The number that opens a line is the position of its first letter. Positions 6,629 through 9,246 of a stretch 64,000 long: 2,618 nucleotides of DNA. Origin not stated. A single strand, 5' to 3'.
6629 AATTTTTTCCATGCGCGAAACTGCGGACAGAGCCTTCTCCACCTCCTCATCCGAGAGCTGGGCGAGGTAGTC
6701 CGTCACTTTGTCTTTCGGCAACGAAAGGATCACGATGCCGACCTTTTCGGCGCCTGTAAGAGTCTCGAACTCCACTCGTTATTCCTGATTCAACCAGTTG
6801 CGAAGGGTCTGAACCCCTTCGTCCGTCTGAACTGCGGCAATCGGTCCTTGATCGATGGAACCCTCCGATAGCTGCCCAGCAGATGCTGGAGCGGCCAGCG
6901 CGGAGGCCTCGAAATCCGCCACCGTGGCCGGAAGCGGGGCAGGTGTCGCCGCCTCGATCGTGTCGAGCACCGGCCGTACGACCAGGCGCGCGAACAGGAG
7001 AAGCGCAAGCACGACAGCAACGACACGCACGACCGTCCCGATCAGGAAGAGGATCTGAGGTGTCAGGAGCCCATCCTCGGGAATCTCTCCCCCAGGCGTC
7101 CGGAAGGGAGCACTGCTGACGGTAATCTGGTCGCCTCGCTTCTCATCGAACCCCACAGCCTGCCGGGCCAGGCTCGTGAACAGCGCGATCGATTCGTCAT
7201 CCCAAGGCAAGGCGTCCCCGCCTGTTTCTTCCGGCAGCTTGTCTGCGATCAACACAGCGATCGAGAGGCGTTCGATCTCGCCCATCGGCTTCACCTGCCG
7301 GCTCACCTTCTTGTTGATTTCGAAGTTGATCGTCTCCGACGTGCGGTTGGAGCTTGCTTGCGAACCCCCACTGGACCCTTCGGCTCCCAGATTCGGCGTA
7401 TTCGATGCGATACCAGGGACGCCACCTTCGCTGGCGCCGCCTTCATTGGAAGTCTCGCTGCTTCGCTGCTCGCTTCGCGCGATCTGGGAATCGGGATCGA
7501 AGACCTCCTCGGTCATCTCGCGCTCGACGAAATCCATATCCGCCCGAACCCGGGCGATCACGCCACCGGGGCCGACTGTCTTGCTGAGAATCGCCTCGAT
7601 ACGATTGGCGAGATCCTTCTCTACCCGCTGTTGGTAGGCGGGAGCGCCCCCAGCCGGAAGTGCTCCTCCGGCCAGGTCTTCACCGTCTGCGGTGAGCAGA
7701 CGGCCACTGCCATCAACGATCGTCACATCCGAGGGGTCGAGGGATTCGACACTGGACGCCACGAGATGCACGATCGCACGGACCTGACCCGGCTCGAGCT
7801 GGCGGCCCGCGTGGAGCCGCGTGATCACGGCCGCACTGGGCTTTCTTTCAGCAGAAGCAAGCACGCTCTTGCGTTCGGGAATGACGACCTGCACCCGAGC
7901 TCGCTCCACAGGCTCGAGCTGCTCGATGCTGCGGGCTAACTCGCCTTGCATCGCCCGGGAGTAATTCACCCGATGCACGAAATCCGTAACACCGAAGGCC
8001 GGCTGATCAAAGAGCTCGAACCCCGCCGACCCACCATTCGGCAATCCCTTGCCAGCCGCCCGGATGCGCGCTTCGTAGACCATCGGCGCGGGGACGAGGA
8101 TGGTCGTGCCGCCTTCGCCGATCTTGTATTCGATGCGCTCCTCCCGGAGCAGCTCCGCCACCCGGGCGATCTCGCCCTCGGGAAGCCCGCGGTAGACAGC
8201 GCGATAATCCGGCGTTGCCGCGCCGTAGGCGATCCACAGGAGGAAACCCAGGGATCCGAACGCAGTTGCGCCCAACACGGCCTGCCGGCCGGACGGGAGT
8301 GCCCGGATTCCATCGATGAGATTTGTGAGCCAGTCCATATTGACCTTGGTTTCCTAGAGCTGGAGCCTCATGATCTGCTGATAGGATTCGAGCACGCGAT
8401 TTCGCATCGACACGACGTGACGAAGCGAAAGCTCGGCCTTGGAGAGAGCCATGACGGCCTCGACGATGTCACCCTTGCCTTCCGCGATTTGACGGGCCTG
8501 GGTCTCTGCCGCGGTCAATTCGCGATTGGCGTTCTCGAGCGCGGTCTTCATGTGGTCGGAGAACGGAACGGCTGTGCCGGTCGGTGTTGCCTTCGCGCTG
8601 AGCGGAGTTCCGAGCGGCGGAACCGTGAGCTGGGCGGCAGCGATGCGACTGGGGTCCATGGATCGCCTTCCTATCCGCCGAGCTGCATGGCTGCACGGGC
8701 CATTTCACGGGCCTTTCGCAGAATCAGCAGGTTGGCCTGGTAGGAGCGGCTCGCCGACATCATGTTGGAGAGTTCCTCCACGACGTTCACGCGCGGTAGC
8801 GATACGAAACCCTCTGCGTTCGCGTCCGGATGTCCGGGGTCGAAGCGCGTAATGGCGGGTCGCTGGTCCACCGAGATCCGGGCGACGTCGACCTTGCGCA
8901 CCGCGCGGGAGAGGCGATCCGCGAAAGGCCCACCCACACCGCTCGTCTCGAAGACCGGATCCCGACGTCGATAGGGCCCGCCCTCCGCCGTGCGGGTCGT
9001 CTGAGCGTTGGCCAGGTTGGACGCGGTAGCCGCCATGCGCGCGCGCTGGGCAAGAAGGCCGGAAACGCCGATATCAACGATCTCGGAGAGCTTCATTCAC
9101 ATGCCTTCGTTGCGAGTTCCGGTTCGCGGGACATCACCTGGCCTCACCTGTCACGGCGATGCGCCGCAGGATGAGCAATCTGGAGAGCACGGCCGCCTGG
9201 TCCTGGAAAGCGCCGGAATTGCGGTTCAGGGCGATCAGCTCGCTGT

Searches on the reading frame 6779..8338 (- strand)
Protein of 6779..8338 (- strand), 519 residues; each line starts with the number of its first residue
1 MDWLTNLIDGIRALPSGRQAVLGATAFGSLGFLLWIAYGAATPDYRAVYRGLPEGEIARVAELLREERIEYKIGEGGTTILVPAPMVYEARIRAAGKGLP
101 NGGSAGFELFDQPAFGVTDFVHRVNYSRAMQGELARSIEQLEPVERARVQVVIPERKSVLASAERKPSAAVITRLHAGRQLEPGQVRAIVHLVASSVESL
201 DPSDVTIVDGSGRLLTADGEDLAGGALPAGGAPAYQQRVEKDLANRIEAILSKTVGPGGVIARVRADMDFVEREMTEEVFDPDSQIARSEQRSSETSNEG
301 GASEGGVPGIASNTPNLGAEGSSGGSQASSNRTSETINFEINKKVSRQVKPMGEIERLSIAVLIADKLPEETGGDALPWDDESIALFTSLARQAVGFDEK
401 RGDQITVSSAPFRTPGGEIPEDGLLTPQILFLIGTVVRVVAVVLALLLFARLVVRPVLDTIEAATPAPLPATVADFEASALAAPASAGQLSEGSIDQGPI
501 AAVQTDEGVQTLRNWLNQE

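Call 3: search_protein_families(library=pfam, proteins=[window:6779-8338:-], max_evalue=1)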
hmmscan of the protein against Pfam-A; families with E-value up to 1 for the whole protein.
window:6779-8338:- (519 aa): 2 families
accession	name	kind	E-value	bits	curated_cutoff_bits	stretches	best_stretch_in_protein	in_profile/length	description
PF01514.23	YscJ_FliF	-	1.1e-57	195.3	24.4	1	41-216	2-178/179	Secretory protein of YscJ/FliF family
PF08345.17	YscJ_FliF_C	-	1.7e-42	145.8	23.8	1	251-412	1-147/147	Flagellar M-ring protein C-terminal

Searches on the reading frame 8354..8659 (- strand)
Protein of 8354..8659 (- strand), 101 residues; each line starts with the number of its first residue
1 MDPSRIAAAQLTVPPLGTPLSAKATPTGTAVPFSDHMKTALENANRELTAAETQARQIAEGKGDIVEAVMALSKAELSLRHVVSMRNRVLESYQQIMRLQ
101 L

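Call 3: search_protein_families(library=pfam, proteins=[window:8354-8659:-], max_evalue=1)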
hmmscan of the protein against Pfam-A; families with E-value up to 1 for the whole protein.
window:8354-8659:- (101 aa): 1 family
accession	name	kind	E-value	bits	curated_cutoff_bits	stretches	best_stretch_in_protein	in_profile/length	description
PF02049.23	FliE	-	5e-19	68.7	22.4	1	22-101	10-89/89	Flagellar hook-basal body complex protein FliE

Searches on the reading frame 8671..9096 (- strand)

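Call 3: search_protein_families(library=pfam, proteins=[window:8671-9096:-], max_evalue=1)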
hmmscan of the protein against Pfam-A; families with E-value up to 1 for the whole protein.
window:8671-9096:- (141 aa): 2 families
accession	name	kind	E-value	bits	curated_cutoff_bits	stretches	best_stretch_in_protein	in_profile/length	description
PF06429.18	Flg_bbr_C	-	8.6e-12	44.8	23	1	95-139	2-46/46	Flagellar basal body rod FlgEFG protein C-terminal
PF00460.25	Flg_bb_rod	-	6.8e-06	26.4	20.7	1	9-34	3-28/31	Flagella basal body rod protein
